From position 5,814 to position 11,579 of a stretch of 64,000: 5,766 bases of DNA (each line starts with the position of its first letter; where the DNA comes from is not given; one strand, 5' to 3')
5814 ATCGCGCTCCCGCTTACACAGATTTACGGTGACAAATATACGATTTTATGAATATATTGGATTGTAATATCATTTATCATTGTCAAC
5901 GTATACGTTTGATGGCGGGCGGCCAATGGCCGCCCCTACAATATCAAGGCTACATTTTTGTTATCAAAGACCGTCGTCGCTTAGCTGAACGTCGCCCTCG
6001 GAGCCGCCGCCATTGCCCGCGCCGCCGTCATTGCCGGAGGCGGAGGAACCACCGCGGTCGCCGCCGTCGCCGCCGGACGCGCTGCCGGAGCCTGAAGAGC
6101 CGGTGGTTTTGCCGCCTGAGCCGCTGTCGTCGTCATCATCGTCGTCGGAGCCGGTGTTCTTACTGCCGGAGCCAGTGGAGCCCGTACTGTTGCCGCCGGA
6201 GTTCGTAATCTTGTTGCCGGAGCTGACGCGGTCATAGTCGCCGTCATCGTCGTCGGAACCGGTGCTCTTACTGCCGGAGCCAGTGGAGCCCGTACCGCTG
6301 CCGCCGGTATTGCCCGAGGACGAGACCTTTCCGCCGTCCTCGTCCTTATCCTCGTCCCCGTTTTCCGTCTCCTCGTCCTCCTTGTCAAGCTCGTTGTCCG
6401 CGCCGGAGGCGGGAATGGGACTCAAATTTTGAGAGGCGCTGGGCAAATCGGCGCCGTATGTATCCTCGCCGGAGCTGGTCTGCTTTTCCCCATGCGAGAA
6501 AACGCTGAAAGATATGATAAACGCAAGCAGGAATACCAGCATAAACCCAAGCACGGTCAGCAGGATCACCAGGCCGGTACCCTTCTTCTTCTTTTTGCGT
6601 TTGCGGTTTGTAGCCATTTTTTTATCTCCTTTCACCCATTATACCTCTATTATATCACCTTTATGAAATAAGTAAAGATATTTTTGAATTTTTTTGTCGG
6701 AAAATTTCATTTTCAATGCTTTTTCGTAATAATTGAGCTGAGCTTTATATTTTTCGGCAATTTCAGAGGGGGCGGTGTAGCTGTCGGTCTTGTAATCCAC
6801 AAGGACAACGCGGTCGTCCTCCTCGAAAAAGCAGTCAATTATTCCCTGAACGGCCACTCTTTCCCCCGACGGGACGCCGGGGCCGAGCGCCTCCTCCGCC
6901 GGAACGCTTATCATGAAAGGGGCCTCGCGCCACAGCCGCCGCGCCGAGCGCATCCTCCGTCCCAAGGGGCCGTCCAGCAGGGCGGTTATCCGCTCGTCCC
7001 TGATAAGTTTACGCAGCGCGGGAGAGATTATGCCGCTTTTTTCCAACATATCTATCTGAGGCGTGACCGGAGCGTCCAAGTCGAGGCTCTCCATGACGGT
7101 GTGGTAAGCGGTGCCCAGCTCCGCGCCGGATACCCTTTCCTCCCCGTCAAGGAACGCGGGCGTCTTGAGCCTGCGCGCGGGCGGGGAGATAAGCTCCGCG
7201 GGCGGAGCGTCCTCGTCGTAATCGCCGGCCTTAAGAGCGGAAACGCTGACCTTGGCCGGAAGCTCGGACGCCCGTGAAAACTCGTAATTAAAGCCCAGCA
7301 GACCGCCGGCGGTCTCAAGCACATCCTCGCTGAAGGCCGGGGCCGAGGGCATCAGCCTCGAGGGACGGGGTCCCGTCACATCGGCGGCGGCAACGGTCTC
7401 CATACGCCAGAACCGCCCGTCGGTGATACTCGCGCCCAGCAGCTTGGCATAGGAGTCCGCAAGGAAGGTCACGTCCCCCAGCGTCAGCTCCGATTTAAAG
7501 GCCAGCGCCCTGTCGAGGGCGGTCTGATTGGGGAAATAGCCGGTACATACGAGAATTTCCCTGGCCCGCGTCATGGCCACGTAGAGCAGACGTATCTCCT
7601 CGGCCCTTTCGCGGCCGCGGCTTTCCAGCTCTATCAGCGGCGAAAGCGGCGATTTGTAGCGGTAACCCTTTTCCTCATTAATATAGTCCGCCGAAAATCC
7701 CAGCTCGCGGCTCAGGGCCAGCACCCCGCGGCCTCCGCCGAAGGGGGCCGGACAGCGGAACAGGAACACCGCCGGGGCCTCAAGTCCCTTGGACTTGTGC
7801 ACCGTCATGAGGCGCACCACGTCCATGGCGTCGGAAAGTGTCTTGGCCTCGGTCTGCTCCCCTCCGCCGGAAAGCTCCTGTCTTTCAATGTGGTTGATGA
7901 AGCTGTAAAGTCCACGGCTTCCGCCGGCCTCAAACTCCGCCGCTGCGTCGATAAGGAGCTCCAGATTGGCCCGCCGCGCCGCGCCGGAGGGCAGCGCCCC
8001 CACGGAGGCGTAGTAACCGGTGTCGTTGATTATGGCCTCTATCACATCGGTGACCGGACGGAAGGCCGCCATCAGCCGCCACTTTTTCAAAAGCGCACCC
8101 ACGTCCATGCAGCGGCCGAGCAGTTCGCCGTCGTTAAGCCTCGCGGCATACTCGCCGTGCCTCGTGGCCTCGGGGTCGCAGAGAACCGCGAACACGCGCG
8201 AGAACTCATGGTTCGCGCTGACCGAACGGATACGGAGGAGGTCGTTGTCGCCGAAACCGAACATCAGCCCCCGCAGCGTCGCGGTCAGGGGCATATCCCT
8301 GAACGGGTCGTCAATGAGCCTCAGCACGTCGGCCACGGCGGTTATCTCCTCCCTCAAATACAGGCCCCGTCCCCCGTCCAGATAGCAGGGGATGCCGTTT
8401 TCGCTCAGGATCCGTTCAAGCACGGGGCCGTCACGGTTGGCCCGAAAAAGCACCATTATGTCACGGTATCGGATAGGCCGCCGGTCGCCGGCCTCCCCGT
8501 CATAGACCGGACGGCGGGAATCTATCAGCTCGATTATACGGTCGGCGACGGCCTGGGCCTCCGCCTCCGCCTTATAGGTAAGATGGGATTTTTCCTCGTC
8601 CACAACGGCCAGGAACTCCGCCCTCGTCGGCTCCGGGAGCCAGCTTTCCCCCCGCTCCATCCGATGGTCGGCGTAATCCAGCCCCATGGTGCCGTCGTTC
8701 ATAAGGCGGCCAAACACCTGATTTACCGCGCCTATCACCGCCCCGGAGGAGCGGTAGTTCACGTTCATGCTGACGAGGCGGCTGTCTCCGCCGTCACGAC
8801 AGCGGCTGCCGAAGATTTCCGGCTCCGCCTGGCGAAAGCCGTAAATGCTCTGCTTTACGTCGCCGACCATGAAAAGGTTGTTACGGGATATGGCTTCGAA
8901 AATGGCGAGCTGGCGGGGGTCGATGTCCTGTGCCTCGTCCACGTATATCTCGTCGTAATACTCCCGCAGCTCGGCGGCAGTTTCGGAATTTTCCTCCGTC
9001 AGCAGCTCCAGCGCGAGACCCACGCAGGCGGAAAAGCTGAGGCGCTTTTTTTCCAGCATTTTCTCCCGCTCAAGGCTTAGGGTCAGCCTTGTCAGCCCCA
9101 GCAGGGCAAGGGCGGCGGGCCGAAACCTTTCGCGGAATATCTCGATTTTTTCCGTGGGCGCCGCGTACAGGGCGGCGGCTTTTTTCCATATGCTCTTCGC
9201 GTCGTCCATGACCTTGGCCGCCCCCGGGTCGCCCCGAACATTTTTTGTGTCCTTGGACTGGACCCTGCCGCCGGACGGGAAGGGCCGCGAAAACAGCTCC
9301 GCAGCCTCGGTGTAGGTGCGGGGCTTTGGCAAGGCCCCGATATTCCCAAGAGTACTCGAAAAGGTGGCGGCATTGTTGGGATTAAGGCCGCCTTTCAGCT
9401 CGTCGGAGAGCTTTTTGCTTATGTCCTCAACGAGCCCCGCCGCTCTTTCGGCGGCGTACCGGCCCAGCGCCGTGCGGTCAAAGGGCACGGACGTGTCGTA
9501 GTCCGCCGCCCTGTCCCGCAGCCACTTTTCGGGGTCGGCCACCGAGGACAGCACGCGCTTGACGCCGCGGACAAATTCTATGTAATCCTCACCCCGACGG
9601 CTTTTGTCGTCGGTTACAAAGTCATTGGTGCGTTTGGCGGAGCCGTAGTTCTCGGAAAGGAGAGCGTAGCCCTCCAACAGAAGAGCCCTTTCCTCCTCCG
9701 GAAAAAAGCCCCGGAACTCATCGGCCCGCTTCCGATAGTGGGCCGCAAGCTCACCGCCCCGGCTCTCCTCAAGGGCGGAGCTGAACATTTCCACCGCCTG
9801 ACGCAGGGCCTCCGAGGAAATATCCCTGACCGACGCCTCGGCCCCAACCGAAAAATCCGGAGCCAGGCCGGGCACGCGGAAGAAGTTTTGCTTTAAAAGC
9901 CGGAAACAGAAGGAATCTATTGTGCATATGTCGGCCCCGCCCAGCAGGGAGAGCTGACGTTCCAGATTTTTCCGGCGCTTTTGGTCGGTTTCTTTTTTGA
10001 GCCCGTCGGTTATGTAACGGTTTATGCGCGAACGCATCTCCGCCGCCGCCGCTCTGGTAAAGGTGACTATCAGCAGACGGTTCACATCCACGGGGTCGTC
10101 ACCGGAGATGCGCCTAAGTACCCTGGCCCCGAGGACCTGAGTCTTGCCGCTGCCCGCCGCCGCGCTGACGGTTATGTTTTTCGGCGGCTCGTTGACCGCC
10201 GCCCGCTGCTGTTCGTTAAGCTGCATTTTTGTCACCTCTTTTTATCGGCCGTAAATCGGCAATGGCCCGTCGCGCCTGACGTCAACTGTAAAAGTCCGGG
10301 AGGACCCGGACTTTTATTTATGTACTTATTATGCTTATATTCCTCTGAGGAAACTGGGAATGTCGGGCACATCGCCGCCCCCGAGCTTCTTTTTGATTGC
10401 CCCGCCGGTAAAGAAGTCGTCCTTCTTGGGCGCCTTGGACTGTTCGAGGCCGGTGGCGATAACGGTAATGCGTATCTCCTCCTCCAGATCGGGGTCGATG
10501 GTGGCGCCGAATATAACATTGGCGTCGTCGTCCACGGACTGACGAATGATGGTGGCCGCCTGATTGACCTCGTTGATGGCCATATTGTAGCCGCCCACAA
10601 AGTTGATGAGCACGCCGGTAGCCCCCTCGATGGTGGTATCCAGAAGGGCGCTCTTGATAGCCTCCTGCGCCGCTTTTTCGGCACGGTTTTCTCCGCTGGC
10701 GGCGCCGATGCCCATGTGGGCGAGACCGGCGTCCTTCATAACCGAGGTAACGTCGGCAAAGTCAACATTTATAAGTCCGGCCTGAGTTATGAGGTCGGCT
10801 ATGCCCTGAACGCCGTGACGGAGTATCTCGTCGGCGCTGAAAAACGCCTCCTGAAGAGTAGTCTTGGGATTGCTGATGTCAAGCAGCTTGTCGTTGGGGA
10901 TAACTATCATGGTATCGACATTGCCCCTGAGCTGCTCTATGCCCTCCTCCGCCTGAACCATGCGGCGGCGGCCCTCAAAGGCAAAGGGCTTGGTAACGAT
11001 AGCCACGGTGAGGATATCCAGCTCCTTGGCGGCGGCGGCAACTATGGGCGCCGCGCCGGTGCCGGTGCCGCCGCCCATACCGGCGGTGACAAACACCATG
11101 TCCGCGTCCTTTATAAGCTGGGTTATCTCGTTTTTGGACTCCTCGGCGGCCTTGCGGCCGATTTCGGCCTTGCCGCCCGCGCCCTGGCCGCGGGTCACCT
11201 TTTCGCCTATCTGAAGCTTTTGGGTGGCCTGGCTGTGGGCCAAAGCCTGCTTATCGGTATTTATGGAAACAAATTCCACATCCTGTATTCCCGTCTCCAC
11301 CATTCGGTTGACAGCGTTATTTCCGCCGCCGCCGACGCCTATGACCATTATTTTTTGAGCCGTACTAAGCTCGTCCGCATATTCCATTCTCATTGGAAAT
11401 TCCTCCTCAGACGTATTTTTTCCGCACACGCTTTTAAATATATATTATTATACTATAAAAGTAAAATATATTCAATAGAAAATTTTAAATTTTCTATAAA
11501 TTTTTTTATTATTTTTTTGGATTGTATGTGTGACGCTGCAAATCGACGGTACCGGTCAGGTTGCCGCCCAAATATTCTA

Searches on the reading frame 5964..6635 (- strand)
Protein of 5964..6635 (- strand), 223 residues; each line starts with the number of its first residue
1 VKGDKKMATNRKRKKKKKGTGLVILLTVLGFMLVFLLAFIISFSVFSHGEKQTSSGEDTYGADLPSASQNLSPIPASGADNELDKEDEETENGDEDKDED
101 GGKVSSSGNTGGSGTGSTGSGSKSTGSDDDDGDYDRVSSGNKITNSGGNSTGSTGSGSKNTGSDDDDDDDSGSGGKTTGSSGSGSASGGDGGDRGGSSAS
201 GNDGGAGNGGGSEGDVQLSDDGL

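Call 13: search_protein_families(library=pfam, proteins=[window:5964-6635:-], max_evalue=0.01)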
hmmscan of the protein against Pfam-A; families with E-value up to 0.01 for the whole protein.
window:5964-6635:- (223 aa): 1 family
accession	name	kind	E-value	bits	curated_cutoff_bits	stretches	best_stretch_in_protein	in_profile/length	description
PF06024.17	Orf78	-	0.00032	21.4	29.4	1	5-59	45-99/101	Orf78 (ac78)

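Call 14: find_encoding_contigs(protein=window:5964-6635:-, flank=10000, max_places=10)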
Protein window:5964-6635:- (223 aa): no gene with exactly this product is on record in the collection.

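Call 17: find_encoding_contigs(protein=window:5964-6617:-, flank=10000, max_places=10)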
Protein window:5964-6617:- (217 aa): 6 contigs read that carry it; 5 places shown.
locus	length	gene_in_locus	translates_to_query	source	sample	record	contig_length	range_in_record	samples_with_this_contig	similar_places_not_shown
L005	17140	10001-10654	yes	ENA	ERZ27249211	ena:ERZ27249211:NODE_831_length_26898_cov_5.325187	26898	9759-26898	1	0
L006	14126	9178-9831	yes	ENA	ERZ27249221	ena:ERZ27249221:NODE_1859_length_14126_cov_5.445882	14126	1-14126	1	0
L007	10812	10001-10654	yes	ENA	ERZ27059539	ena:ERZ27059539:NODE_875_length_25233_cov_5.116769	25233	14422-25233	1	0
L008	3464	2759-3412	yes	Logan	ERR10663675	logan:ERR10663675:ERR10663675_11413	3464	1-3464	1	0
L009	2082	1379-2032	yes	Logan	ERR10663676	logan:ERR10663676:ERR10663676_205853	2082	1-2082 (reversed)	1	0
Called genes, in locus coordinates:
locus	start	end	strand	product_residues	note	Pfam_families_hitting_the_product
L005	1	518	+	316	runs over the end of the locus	PF00953:Glycos_transf_4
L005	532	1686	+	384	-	PF01098:FTSW_RODA_SPOVE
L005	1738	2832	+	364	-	PF03033:Glyco_transf_28, PF04101:Glyco_tran_28_C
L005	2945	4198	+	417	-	PF00275:EPSP_synthase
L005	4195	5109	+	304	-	PF08478:POTRA_1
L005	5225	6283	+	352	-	PF00091:Tubulin, PF12327:FtsZ_C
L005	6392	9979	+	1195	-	PF00580:UvrD-helicase, PF13245:AAA_19 (weak), PF13361:UvrD_C, PF13538:UvrD_C_2 (faint), PF12705:PDDEXK_1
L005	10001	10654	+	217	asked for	-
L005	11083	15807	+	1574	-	PF20578:aBig_2 (weak), PF18877:SSSPR-51 (faint), PF02018:CBM_4_9 (weak), PF06458:MucBP (weak)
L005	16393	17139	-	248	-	?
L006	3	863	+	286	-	?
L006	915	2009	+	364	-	PF03033:Glyco_transf_28, PF04101:Glyco_tran_28_C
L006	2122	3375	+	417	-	PF00275:EPSP_synthase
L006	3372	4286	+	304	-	PF08478:POTRA_1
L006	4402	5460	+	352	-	PF00091:Tubulin, PF12327:FtsZ_C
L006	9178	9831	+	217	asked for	-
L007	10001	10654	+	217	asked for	-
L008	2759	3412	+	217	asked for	-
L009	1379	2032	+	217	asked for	-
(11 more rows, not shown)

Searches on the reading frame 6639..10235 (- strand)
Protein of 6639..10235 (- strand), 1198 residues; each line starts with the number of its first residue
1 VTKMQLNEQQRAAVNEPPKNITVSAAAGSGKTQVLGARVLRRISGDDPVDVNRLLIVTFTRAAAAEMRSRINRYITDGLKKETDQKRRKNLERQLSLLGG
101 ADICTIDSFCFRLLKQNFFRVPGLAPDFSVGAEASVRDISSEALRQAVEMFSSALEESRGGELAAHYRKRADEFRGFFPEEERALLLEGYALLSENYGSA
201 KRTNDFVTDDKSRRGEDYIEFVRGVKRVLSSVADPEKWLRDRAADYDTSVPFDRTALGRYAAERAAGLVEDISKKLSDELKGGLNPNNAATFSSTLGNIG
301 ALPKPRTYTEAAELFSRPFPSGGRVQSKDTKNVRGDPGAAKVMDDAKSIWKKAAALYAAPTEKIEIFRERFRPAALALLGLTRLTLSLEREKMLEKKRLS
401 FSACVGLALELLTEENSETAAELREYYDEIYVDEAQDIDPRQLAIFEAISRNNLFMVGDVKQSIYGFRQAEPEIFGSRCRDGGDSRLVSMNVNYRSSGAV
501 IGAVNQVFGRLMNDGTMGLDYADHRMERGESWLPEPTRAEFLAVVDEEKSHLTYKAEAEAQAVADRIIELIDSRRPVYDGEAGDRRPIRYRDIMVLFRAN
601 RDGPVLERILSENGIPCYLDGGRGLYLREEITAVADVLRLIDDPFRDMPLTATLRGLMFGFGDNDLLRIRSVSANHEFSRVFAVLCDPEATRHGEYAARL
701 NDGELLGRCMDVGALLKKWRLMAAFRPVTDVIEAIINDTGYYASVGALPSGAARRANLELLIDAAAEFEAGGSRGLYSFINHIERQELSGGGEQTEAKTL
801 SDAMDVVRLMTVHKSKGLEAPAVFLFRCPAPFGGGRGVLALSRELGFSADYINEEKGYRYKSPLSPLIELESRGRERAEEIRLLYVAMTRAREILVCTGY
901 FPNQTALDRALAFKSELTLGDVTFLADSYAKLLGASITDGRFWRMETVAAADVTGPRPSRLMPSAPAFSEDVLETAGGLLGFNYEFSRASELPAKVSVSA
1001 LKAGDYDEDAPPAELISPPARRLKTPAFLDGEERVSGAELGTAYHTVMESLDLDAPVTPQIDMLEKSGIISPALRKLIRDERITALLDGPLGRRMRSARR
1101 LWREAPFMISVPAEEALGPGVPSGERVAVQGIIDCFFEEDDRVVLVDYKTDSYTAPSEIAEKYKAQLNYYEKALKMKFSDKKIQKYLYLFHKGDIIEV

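Call 13: search_protein_families(library=pfam, proteins=[window:6639-10235:-], max_evalue=0.01)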
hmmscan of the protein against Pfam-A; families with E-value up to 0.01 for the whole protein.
window:6639-10235:- (1198 aa): 8 families
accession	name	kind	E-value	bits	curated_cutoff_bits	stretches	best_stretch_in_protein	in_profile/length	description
PF00580.27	UvrD-helicase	-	6.2e-49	167.5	23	1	6-475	1-263/271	UvrD/REP helicase N-terminal domain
PF13361.12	UvrD_C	-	4.1e-27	96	25.6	1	489-896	2-344/350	UvrD-like helicase C-terminal domain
PF13245.12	AAA_19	-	1.3e-15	58.2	25.1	2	416-468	82-134/134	AAA domain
PF13538.12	UvrD_C_2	-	2.7e-10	40.4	27.4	2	807-828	2-23/52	UvrD-like helicase C-terminal domain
PF12705.13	PDDEXK_1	-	5.8e-08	33.4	22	1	1031-1180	28-175/247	PD-(D/E)XK nuclease superfamily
PF00270.35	DEAD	-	0.00036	20.8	26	1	9-103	3-97/167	DEAD/DEAH box helicase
PF13604.12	AAA_30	-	0.0028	17.8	27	0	5-72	1-67/191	AAA domain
PF01443.25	Viral_helicase1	-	0.008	16.4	21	0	21-48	1-22/228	Viral superfamily 1 RNA helicase core domain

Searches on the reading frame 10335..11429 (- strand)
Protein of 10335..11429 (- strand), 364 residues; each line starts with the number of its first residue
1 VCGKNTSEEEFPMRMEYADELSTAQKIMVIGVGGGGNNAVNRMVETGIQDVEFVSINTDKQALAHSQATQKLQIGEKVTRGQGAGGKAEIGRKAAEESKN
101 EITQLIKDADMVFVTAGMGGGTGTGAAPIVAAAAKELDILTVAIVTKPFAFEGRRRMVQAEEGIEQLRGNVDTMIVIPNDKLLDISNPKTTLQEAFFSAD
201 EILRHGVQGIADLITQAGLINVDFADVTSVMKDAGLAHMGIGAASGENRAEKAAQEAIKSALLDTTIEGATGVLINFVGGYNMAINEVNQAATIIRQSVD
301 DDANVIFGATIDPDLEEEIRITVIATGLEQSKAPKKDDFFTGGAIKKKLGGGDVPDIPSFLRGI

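Call 13: search_protein_families(library=pfam, proteins=[window:10335-11429:-], max_evalue=0.01)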
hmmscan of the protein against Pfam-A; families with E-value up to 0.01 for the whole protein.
window:10335-11429:- (364 aa): 3 families
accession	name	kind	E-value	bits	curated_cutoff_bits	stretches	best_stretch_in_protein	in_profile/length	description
PF00091.31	Tubulin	-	2.9e-52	178.1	33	1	26-186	1-189/190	Tubulin/FtsZ family, GTPase domain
PF12327.13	FtsZ_C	-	8.9e-35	119.3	27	1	235-329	1-95/95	FtsZ family, C-terminal domain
PF04055.27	Radical_SAM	-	0.006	17.2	29.5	0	91-213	22-147/166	Radical SAM superfamily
